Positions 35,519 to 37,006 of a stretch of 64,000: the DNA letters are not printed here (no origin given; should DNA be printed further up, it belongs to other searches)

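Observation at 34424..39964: Membrane-anchored LTDx2–PLD(HKDx2) enzyme translationally coupled to a nucleoside phosphorylase and a membrane protein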

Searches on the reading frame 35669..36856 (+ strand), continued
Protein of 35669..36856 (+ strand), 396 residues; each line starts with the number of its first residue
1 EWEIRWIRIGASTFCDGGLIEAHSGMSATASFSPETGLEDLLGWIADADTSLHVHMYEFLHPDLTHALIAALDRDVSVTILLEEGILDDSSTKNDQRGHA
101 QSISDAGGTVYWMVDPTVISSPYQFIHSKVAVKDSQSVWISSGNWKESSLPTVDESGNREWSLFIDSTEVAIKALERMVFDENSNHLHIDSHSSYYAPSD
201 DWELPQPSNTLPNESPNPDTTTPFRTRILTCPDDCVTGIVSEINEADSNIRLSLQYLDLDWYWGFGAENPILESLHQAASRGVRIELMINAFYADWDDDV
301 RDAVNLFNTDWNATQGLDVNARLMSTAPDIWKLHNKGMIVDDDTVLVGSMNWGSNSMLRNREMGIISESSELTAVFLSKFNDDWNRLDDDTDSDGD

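Call 74: list_cluster_members(proteins=[P0270, P0284, P0286, P0289, P0291, P0294, P0300, P0305, P0312, P0340])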
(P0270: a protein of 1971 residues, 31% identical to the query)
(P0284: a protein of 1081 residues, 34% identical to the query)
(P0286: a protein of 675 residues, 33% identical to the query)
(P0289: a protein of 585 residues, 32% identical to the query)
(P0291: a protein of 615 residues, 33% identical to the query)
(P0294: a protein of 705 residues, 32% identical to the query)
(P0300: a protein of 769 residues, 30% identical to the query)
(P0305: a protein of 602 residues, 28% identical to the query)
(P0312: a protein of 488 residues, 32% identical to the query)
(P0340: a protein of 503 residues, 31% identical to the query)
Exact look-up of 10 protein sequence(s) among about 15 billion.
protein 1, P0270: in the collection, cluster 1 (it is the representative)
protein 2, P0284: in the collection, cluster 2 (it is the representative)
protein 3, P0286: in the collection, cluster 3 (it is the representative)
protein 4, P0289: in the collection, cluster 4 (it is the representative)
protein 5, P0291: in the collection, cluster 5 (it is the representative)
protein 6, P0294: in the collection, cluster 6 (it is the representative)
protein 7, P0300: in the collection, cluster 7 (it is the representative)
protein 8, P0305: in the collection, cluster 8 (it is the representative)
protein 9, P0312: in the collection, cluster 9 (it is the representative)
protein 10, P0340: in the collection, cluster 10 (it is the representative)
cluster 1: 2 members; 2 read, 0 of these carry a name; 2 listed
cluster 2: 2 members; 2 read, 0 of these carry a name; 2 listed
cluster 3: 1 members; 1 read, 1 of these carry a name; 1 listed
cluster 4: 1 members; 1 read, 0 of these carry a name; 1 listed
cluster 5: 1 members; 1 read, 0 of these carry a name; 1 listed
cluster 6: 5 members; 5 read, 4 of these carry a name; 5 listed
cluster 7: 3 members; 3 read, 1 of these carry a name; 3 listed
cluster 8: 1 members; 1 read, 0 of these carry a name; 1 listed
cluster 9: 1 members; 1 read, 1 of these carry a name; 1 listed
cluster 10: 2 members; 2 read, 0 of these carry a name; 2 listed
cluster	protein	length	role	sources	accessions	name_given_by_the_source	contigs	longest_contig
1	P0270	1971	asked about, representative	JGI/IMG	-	-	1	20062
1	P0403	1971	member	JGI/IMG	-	-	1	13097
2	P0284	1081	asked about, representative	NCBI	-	-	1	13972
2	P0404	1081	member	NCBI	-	-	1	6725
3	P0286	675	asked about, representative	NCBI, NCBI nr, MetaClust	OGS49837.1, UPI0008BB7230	MAG: hypothetical protein A3K65_04140 [Euryarchaeota archaeon RBG_16_68_12] | status=active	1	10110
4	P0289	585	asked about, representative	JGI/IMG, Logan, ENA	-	-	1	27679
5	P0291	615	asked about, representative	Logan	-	-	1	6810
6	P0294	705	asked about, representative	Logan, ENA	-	-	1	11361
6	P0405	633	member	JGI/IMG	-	phosphatidylserine/phosphatidylglycerophosphate/cardiolipin synthase-like enzyme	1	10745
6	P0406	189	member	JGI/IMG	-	hypothetical protein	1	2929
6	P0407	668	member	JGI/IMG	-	phosphatidylserine/phosphatidylglycerophosphate/cardiolipin synthase-like enzyme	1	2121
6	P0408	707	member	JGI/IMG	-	phosphatidylserine/phosphatidylglycerophosphate/cardiolipin synthase-like enzyme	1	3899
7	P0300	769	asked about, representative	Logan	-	-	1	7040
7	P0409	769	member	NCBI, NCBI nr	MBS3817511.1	MAG: lamin tail domain-containing protein [Candidatus Thermoplasmatota archaeon] | lamin tail domain-containing protein [Candidatus Thermoplasmatota archaeon]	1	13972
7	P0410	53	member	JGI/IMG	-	-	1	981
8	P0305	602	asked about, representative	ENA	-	-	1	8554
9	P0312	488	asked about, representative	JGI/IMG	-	phosphatidylserine/phosphatidylglycerophosphate/cardiolipin synthase-like enzyme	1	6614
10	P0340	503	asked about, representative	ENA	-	-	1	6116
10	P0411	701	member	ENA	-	-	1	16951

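Call 96: find_encoding_contigs(protein=P0289, flank=10000, max_places=1)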
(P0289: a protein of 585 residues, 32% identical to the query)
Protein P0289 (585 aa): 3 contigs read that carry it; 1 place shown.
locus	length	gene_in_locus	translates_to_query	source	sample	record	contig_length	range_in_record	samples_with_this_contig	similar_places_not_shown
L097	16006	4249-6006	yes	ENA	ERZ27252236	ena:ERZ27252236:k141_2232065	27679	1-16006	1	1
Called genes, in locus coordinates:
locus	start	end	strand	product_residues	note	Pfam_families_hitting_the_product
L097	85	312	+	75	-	-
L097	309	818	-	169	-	PF01928:CYTH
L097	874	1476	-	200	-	PF00318:Ribosomal_S2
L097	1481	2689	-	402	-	PF03952:Enolase_N, PF00113:Enolase_C, PF13378:MR_MLE_C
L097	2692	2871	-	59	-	PF01192:RNA_pol_Rpb6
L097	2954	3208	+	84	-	PF04457:MJ1316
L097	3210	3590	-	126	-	PF19479:DUF6015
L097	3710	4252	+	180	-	-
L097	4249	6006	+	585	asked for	PF00932:LTD, PF13091:PLDc_2, PF00614:PLDc (weak)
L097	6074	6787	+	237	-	PF18978:DUF5714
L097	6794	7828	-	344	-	PF01321:Creatinase_N, PF00557:Peptidase_M24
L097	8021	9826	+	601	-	PF01702:TGT, PF14810:TGT_C2, PF01472:PUA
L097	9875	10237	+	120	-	PF03259:Robl_LC7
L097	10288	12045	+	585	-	PF00437:T2SSE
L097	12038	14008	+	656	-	-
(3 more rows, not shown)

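Call 97: find_encoding_contigs(protein=P0270, flank=10000, max_places=1)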
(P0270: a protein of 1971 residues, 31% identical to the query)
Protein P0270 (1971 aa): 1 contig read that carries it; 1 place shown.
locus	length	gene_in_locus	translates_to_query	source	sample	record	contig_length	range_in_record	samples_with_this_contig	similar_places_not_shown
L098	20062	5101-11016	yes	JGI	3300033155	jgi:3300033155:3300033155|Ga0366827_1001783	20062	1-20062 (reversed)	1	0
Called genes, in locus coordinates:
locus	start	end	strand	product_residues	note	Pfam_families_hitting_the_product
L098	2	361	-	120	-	?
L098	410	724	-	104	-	-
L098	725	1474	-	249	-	-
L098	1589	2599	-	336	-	PF01408:GFO_IDH_MocA, PF02894:GFO_IDH_MocA_C, PF22725:GFO_IDH_MocA_C3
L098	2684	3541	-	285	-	PF03735:ENT (faint), PF13431:TPR_17 (faint), PF00515:TPR_1, PF13181:TPR_8 (weak), PF13414:TPR_11, PF13371:TPR_9, PF00515:TPR_1 (weak), PF13181:TPR_8 (weak), +5 more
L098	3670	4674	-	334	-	PF01694:Rhomboid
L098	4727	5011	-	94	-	-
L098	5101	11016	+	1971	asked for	PF00932:LTD, PF11614:FixG_C (faint), PF07705:CARDB, PF00932:LTD, PF13091:PLDc_2, PF13091:PLDc_2, PF00932:LTD, PF13091:PLDc_2, +2 more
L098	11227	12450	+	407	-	PF11271:PorA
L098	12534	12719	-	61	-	-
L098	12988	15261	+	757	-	-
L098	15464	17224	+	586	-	-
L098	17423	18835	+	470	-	-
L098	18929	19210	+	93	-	-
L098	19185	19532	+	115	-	-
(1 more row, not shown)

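Call 98: find_encoding_contigs(protein=P0284, flank=8000, max_places=1)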
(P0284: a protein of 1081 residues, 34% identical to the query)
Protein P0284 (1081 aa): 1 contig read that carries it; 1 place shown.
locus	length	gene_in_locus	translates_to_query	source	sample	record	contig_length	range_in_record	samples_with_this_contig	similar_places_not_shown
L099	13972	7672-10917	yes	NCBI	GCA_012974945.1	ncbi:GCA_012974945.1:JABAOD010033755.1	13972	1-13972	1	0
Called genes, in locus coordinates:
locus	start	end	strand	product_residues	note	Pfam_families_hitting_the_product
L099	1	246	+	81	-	?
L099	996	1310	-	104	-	-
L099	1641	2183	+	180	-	-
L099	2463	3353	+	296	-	PF17957:Big_7 (weak)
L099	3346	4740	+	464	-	PF07705:CARDB, PF18884:TSP3_bac (weak)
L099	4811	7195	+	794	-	-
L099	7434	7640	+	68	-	PF13380:CoA_binding_2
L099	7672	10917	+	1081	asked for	PF00932:LTD (weak), PF13091:PLDc_2, PF00614:PLDc (faint), PF13091:PLDc_2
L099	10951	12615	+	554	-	PF01970:TctA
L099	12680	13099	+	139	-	-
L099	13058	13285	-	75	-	-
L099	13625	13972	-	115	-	?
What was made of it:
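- PLD-TctA adjacency recurs with a different gene order in a distant lineage (call 98).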

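Call 99: find_encoding_contigs(protein=P0411, flank=8000, max_places=1)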
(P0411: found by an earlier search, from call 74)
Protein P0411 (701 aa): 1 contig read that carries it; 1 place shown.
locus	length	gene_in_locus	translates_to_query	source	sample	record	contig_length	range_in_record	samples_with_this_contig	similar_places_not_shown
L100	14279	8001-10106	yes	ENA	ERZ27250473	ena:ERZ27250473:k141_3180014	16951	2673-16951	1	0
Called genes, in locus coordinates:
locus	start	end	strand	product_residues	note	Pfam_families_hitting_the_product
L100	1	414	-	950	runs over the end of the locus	PF12866:DUF3823 (faint), PF13620:CarboxypepD_reg (faint), PF13715:CarbopepD_reg_2 (faint), PF23194:NOMO_5th (faint)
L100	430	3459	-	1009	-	PF13620:CarboxypepD_reg (weak), PF13715:CarbopepD_reg_2 (faint), PF17210:SdrD_B (faint), PF13620:CarboxypepD_reg (weak)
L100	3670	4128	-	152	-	PF02516:STT3, PF13231:PMT_2 (weak)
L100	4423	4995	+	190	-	PF00149:Metallophos (weak)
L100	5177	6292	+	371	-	PF01950:FBPase_3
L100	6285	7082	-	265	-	PF01022:HTH_5, PF12802:MarR_2 (faint), PF12840:HTH_20, PF13412:HTH_24 (faint), PF09339:HTH_IclR (weak)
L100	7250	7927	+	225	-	PF00121:TIM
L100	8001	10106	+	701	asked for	PF00932:LTD, PF00614:PLDc (faint), PF13091:PLDc_2, PF18911:PKD_4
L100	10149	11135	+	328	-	PF12705:PDDEXK_1, PF01930:Cas_Cas4 (weak)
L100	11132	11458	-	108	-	-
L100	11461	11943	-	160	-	-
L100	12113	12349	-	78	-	PF17723:RHH_8 (weak), PF01402:RHH_1 (weak)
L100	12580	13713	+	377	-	PF00266:Aminotran_5, PF01053:Cys_Met_Meta_PP (weak)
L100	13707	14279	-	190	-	?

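Call 102: search_protein_families(library=pfam, proteins=[L099:4811-7195:+, L099:7672-10917:+, L099:10951-12615:+, L099:12680-13099:+], max_evalue=0.01)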
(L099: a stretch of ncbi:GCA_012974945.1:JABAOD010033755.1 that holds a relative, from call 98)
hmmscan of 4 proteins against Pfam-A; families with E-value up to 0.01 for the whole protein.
L099:4811-7195:+ (794 aa): 2 families
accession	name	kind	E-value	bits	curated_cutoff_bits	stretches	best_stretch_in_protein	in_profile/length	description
PF10342.15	Kre9_KNH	-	0.0019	19.3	24.6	0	544-613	1-69/94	Kre9/KNH-like N-terminal Ig-like domain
PF00085.26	Thioredoxin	-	0.009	16.4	23.5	0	49-87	18-54/103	Thioredoxin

L099:7672-10917:+ (1081 aa): 7 families
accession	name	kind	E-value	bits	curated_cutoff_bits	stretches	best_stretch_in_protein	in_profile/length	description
PF13091.12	PLDc_2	-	8.1e-37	126.5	27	2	686-836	3-132/132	PLD-like domain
PF00614.28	PLDc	-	1.5e-08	34.7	21.9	1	785-806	5-26/28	Phospholipase D Active site motif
PF00932.25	LTD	-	2.3e-07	31.6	34.3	1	287-341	22-73/109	Lamin Tail Domain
PF10633.15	NPCBM_assoc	-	0.00035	21.1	24.4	0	861-916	4-60/78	NPCBM-associated, NEW3 domain of alpha-galactosidase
PF13620.12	CarboxypepD_reg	-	0.0057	17.4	32.3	0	169-235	2-57/82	Carboxypeptidase regulatory-like domain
PF15780.11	ASH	-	0.006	17.2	27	0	960-1027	19-85/98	Abnormal spindle-like microcephaly-assoc'd, ASPM-SPD-2-Hydin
PF22544.2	HYDIN_VesB_CFA65-like_Ig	-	0.0086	16.7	25.5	0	961-1039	16-91/100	HYDIN/CFA65/VesB-like, Ig-like domain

L099:10951-12615:+ (554 aa): 1 family
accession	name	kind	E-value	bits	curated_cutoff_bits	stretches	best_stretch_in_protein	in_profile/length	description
PF01970.21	TctA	-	1e-55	189.6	28.9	2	309-542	180-422/423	Tripartite tricarboxylate transporter TctA family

L099:12680-13099:+ (139 aa): 1 family
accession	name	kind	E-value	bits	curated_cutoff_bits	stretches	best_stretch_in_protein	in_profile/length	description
PF11752.14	DUF3309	-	0.0079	16.7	22.3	1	44-72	13-40/50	Protein of unknown function (DUF3309)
